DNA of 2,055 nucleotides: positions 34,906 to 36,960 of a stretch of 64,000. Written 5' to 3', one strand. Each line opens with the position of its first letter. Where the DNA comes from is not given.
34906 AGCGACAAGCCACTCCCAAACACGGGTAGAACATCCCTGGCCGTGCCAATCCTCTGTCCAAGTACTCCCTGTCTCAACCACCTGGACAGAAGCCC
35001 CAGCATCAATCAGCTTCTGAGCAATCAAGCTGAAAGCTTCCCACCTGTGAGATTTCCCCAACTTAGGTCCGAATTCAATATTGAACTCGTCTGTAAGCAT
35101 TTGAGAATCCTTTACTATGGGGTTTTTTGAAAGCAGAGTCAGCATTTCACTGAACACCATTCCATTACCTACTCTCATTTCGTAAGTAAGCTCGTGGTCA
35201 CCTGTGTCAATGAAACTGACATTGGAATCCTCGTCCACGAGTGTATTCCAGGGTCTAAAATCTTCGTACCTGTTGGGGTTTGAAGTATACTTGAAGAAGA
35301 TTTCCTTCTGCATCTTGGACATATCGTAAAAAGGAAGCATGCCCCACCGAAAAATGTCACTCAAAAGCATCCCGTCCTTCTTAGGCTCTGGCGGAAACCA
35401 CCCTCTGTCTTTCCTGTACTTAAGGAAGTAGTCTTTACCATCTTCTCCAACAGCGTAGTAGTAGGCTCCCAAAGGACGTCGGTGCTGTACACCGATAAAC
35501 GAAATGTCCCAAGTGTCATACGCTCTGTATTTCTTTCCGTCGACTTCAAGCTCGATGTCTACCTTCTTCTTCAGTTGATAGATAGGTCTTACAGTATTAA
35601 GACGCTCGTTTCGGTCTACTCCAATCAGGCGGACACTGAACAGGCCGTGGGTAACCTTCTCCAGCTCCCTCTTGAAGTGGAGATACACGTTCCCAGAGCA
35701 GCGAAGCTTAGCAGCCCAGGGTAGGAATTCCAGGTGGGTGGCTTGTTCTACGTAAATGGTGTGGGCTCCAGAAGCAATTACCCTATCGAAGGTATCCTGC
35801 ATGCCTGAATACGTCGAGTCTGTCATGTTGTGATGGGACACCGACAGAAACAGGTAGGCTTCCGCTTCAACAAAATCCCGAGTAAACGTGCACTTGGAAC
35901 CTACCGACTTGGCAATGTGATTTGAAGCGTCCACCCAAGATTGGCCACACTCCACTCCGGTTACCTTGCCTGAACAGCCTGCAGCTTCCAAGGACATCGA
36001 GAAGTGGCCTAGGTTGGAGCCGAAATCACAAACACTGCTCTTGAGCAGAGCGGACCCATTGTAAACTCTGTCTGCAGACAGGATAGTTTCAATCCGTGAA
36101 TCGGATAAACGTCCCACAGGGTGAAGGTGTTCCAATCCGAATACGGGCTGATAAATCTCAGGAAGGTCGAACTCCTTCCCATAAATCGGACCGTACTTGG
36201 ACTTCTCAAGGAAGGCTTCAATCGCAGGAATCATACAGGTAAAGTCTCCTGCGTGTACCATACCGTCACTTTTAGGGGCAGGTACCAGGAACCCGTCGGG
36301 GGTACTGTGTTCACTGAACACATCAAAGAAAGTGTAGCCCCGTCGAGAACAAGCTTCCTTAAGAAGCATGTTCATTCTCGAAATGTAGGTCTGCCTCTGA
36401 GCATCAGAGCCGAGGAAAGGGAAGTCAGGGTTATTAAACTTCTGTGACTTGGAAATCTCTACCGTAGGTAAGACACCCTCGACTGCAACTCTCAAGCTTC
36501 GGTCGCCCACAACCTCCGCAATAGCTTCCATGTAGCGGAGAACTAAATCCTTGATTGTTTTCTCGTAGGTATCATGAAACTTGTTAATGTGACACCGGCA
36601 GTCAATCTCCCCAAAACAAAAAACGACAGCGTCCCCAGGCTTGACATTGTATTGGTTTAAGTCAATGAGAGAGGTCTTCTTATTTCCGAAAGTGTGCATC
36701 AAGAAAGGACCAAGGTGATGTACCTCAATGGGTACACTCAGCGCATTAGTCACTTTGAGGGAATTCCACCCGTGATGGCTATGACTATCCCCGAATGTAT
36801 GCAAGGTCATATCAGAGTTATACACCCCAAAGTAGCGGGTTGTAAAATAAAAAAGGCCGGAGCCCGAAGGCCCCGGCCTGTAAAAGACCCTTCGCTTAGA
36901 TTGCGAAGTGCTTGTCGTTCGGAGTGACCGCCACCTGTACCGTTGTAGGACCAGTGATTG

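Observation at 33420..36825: Lower-GC glycosylation/modification island in the late region (GT9 heptosyltransferase-like plus SGNH hydrolase and double methyltransferase fusion), with a GT2 in the early region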

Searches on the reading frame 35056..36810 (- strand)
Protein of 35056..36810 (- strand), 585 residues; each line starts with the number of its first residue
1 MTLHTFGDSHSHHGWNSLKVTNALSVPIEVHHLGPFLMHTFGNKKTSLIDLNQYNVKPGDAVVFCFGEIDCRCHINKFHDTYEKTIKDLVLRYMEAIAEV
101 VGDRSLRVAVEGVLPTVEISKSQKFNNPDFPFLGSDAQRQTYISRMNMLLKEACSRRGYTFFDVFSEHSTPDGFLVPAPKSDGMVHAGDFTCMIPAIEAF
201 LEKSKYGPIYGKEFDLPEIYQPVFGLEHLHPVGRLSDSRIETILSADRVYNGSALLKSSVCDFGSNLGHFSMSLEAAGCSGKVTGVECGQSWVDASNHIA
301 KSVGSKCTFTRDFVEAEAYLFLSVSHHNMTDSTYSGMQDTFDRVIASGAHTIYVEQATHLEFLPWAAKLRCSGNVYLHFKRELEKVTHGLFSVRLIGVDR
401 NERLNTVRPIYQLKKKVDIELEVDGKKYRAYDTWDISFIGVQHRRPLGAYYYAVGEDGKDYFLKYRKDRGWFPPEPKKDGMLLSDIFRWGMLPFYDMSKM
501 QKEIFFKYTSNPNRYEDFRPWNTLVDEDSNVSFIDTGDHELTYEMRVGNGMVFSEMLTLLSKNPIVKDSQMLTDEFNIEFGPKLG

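Call 28: search_solved_structures(query=A2, max_evalue=10, show_alignments=3)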
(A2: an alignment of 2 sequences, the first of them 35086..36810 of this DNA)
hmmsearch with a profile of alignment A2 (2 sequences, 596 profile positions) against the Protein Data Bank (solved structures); distinct sequences matched with E-value up to 10: 19.
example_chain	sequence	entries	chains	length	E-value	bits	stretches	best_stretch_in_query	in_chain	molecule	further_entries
4azw_A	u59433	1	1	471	1.4e-08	36.9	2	229-315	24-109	WBDD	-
4uw0_A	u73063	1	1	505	1.5e-08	36.8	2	229-315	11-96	WBDD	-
4ax8_A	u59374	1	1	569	2.2e-08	36.2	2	229-315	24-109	WBDD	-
4azs_A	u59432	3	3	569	2.2e-08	36.2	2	229-315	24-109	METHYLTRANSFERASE WBDD | WBDD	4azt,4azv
1jba_A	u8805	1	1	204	0.12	14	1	410-478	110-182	PROTEIN (GUANYLATE CYCLASE ACTIVATING PROTEIN 2)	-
3ggf_A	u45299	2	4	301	0.19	13.4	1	473-557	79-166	Serine/threonine-protein kinase MST4 | Serine/threonine-protein kinase 26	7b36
8xey_A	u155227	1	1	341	0.21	13.2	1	496-575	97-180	Ribosomal protein S6 kinase alpha-3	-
2qr7_A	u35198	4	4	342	0.21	13.2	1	496-575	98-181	Ribosomal protein S6 kinase alpha-3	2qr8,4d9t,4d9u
4jg6_A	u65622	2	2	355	0.22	13.1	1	496-575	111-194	Ribosomal protein S6 kinase alpha-3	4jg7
5o1s_A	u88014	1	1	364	0.24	13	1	496-575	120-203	Ribosomal protein S6 kinase alpha-3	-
4jg8_A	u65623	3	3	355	0.25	12.9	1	497-575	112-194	Ribosomal protein S6 kinase alpha-3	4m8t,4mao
6njc_A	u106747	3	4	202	0.44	12.1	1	138-191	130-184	Sialate O-acetylesterase | Lysophospholipase L1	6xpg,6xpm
1zy4_A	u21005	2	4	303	0.46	12.1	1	522-563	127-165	Serine/threonine-protein kinase GCN2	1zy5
1zyc_A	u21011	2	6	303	0.48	12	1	522-563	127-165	Serine/threonine-protein kinase GCN2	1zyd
7pzg_AAA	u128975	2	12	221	0.49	12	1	138-191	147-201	Lysophospholipase L1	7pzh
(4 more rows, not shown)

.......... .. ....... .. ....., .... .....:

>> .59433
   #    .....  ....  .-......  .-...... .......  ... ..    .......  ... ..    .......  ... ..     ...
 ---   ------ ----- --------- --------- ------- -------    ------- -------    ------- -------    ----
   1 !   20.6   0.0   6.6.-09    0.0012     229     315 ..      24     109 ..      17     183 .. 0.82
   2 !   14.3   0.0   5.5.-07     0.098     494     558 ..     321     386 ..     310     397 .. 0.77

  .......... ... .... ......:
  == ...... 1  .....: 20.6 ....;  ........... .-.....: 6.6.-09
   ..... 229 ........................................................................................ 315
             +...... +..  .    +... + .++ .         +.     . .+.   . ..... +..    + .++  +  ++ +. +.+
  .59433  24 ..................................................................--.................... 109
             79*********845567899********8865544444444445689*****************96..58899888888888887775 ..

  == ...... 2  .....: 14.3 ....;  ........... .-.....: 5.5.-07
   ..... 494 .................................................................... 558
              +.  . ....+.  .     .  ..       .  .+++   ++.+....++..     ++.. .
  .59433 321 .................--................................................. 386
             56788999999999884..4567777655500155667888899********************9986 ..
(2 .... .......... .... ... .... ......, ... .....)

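Call 36: search_protein_representatives(protein=window:35056-36810:-)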
Query: 585 residues. Proteins with E-value up to 0.001 (for the whole library): 1181; up to 1e-10: 479; up to 1e-30: 41. The best 150 are listed.
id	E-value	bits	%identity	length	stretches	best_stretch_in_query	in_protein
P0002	4.2e-185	632.8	53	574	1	1-539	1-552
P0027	1.1e-111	390.4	51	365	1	203-537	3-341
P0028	2.5e-74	267.0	58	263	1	329-543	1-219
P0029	3.4e-56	207.1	48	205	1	1-194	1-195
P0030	6.4e-56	206.2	41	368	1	208-537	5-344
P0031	1.1e-48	182.3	39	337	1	209-540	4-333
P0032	2.9e-48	180.9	46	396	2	3-208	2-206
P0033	4.0e-47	177.2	44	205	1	2-190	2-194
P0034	8.8e-44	166.1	33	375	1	209-549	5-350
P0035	1.6e-41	158.7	41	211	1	3-203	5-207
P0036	1.0e-40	156.0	45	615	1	2-189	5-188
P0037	3.7e-40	154.2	42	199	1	1-190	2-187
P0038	1.7e-39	152.0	46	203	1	1-190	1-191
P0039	1.8e-38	148.6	44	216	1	3-201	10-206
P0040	3.7e-38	147.6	40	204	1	3-189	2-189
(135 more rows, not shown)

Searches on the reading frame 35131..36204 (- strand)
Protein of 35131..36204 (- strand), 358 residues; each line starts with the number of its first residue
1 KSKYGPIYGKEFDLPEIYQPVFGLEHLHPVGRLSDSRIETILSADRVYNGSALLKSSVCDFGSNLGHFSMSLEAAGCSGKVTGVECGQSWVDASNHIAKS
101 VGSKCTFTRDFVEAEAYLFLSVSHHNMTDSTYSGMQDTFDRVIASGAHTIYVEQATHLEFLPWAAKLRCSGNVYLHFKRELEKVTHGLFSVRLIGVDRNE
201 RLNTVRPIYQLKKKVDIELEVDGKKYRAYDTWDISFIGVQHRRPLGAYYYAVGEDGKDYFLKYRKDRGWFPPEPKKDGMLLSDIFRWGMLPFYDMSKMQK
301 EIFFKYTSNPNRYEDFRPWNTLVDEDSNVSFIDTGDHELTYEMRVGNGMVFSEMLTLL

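Call 38: search_solved_structures(query=A3, max_evalue=1, show_alignments=1)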
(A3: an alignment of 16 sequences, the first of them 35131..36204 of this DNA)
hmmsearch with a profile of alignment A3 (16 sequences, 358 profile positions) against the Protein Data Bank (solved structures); distinct sequences matched with E-value up to 1: 114 (the best 60 are shown).
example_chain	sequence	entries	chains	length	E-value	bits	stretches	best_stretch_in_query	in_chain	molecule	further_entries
4uw0_A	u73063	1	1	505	2.4e-31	112.2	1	12-336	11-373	WBDD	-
4azw_A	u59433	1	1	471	5e-31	111.1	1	12-336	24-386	WBDD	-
4ax8_A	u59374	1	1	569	8.9e-31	110.3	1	12-336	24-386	WBDD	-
4azs_A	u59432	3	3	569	9.2e-31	110.3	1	12-336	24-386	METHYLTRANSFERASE WBDD | WBDD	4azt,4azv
8rdl_A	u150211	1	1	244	8.4e-06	28.2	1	50-132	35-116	ToxA protein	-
1ve3_A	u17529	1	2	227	1.1e-05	27.7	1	27-128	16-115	hypothetical protein PH0226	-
1xxl_A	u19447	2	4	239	5.3e-05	25.5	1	53-116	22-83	YcgJ protein | ycgJ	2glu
5una_A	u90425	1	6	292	7.5e-05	25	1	52-94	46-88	7SK snRNA methylphosphate capping enzyme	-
6dcb_A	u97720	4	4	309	8.4e-05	24.9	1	52-94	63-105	7SK snRNA methylphosphate capping enzyme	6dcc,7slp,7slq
9dg8_A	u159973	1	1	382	0.00012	24.4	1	6-161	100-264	Tetrahydroprotoberberine N-methyltransferase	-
9dg7_A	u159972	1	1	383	0.00012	24.4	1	6-161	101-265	Tetrahydroprotoberberine N-methyltransferase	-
4qdj_A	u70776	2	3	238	0.00018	23.8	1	49-135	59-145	Magnesium-protoporphyrin O-methyltransferase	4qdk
6dnz_A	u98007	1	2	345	0.00022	23.5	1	43-125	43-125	Arginine N-methyltransferase, putative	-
2fyt_A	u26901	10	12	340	0.00022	23.5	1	18-125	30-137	Protein arginine N-methyltransferase 3 | PRMT3 protein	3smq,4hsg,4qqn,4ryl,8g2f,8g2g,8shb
6p3m_A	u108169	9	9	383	0.00027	23.2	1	6-161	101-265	tetrahydroprotoberberine N-methyltransferase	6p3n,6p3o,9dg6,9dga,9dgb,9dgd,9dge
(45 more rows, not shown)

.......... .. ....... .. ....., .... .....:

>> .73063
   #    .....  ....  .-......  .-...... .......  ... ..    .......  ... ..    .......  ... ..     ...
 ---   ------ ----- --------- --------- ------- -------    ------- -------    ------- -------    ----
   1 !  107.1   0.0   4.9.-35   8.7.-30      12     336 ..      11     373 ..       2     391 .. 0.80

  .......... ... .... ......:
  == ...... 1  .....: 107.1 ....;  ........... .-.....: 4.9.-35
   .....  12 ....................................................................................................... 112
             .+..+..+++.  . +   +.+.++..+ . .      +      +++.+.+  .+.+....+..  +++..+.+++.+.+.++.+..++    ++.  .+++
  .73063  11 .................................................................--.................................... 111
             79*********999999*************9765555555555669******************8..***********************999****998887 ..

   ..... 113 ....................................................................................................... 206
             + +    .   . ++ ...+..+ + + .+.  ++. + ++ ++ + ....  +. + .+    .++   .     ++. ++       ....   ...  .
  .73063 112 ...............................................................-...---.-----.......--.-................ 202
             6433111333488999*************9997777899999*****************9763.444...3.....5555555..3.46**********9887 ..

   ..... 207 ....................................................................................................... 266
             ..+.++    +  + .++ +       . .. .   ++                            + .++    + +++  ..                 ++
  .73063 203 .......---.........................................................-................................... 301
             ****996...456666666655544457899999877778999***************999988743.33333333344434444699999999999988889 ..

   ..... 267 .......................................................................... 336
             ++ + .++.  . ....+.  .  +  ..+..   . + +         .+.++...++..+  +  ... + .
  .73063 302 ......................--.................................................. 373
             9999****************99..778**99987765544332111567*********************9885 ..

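Call 88: find_related_loci(query=A9, collection=viral_contigs, flank=8000)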
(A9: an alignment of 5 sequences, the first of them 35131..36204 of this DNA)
Query A9 (358 aa) in viral_contigs; peptide patterns used: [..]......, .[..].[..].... (x = any residue, [..] = any of these).
76 stretches matched a pattern, but none encodes a relative of the query by tblastn (E <= 1e-3).

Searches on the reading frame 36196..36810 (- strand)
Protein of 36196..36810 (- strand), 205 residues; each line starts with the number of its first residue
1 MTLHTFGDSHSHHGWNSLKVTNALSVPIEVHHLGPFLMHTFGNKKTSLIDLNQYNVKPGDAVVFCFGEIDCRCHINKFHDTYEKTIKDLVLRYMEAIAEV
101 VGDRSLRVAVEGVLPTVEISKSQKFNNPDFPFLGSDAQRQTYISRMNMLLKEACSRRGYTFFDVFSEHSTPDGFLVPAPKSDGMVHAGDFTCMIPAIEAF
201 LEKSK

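Call 40: search_solved_structures(query=A4, max_evalue=1, show_alignments=2)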
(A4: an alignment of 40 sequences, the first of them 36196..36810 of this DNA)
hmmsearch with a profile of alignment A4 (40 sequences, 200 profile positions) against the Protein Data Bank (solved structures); distinct sequences matched with E-value up to 1: 9.
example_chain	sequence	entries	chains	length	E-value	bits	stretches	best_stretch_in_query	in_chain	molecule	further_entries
6njc_A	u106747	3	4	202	0.0044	20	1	94-186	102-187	Sialate O-acetylesterase | Lysophospholipase L1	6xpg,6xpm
7pzg_AAA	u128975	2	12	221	0.0049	19.8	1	94-186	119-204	Lysophospholipase L1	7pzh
3p94_A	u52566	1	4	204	0.005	19.8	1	141-184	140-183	GDSL-like Lipase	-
4iyj_A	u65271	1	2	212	0.045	16.7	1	139-197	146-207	GDSL-like protein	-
4hf7_A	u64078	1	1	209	0.064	16.2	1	104-187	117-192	Putative acylhydrolase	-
4ppy_A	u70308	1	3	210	0.084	15.8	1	141-196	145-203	Putative acylhydrolase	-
9u78_A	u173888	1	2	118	0.48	13.3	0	171-196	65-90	Single Chain Protein of De Novo Designed Helix Bundles-4EH2 with KDPV Loop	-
9hi6_A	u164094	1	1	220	0.5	13.3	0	127-197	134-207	FI6-focused design_04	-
2hsj_A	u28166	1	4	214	0.87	12.5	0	94-185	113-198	Putative platelet activating factor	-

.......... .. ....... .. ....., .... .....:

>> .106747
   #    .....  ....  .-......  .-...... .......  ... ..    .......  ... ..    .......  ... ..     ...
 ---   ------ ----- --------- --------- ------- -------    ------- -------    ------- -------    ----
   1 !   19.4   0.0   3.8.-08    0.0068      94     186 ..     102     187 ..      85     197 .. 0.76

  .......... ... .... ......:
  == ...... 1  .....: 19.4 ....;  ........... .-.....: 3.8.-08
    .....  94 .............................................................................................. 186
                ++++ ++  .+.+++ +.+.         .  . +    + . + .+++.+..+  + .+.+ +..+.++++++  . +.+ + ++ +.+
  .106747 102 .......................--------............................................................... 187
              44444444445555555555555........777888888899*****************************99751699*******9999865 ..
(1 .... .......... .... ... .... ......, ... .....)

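Call 89: find_related_loci(query=A4, collection=viral_contigs, flank=6000)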
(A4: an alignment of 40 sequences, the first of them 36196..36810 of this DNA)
Query A4 (205 aa) in viral_contigs; peptide patterns used: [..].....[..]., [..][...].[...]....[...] (x = any residue, [..] = any of these).
228 stretches matched a pattern; 208 encode a relative of the query (tblastn E <= 1e-3); the best 80 are kept; 80 distinct loci.
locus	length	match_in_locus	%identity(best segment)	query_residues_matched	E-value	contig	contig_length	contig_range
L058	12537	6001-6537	41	1-186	8e-45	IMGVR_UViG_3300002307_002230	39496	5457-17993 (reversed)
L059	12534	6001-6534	41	1-186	6e-43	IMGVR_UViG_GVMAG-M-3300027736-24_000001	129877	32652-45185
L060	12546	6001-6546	39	1-189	6e-43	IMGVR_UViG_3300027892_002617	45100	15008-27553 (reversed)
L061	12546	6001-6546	42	1-189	1e-42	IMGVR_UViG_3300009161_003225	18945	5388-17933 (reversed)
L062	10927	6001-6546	42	1-189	1e-42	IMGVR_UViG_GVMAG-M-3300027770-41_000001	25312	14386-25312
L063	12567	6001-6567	39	1-189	3e-42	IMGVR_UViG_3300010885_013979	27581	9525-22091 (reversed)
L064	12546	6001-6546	40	1-189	2e-42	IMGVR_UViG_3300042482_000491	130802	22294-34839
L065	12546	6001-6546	41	1-189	4e-42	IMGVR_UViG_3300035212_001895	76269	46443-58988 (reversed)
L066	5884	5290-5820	43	1-189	4e-42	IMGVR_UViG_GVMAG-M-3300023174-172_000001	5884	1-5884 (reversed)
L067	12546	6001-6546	41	1-189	4e-42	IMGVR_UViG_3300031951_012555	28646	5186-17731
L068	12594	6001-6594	36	1-203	4e-42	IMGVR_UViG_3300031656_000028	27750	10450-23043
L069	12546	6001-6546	41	1-189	4e-42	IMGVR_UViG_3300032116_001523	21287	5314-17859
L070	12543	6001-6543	39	1-186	3e-42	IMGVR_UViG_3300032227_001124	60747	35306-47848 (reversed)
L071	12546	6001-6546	41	1-189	4e-41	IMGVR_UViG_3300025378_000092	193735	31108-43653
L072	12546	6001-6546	41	1-189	4e-41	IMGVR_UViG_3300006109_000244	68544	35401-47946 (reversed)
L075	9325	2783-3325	38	1-186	3e-41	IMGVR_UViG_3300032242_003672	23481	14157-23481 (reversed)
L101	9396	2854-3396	37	1-186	2e-38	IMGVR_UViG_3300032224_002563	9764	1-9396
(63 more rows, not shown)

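Call 92: search_solved_structures(query=L101:6059-7450:-, max_evalue=0.001)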
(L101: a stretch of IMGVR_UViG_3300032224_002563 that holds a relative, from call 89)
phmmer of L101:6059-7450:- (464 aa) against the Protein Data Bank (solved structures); distinct sequences matched with E-value up to 0.001: 13.
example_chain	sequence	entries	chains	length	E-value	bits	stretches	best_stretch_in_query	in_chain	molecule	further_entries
3kk5_A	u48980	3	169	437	1e-92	314.6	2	174-464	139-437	Major capsid protein | Major capsid protein (MCP)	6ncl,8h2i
8h2i_bu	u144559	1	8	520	1.1e-92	314.5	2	90-464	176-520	MCPv1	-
5tip_A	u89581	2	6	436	1.4e-92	314.1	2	174-464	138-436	Major capsid protein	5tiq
1m4x_A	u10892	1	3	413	4.6e-78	266.2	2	174-464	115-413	PBCV-1 virus capsid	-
8h2i_bE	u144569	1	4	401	4e-45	157.6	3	1-136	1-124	MCPv4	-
8rbs_A1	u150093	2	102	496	6.1e-44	153.7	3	349-464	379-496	Major capsid protein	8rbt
8h2i_cR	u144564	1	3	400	3.9e-41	144.5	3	354-464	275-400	MCPv5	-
8h2i_bD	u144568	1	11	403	1.5e-39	139.2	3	359-464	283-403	MCPv3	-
8h2i_bC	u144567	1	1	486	7.2e-37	130.4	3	4-140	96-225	MCPv2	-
6ojn_A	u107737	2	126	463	6.8e-28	100.8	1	5-459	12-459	Major capsid protein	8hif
7yjl_A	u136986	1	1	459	1.7e-17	66.5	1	4-214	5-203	Major capsid protein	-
6ku9_A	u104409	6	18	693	1.2e-05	27.5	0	394-463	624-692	B646L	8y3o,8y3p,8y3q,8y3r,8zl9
6l2t_A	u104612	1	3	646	5.9e-05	25.2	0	395-463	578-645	B646L,Major capsid protein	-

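Call 93: search_solved_structures(query=L075:278-1324:+, max_evalue=0.000001)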
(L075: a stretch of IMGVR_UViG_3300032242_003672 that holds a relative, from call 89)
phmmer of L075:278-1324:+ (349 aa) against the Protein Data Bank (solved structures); distinct sequences matched with E-value up to 0.000001: 29.
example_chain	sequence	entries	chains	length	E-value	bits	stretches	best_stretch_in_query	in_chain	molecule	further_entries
1db3_A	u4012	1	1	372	7.3e-110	370.5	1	3-345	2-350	GDP-MANNOSE 4,6-DEHYDRATASE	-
5uzh_A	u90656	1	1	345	1.1e-109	369.9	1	3-344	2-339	NafoA.00085.b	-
7kf3_A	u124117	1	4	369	5.3e-109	367.7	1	1-345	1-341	GDP-mannose 4,6-dehydratase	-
6gpj_A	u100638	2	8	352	6.3e-109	367.4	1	3-345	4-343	GDP-mannose 4,6 dehydratase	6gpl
1t2a_A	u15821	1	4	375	7.9e-109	367.1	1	3-345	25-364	GDP-mannose 4,6 dehydratase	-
5in4_A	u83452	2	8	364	1e-108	366.7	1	4-345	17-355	GDP-mannose 4,6 dehydratase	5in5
6gpk_A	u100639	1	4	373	2e-108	365.8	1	3-345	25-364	GDP-mannose 4,6 dehydratase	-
6q94_B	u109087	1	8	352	2.3e-108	365.6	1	3-345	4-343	GDP-mannose 4,6 dehydratase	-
2z1m_A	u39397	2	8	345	2.8e-96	325.8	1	3-345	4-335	GDP-D-mannose dehydratase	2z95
1n7g_A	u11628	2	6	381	2.9e-92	312.6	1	3-345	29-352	GDP-D-mannose-4,6-dehydratase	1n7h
1rpn_A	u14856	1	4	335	3.4e-83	282.8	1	1-345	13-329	GDP-mannose 4,6-dehydratase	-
7us5_A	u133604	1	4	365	8.6e-26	94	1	1-243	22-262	GDP-D-GLYCERO-D-MANNO-HEPTOSE 4,6-DEHYDRATASE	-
2pk3_A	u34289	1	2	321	7.7e-25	90.9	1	5-328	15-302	GDP-6-deoxy-D-lyxo-4-hexulose reductase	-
1g1a_A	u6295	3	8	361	1.3e-14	57.3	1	6-341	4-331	DTDP-D-GLUCOSE 4,6-DEHYDRATASE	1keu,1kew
6x3b_A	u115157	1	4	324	1.8e-13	53.5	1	83-271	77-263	GDP-6-deoxy-D-mannose reductase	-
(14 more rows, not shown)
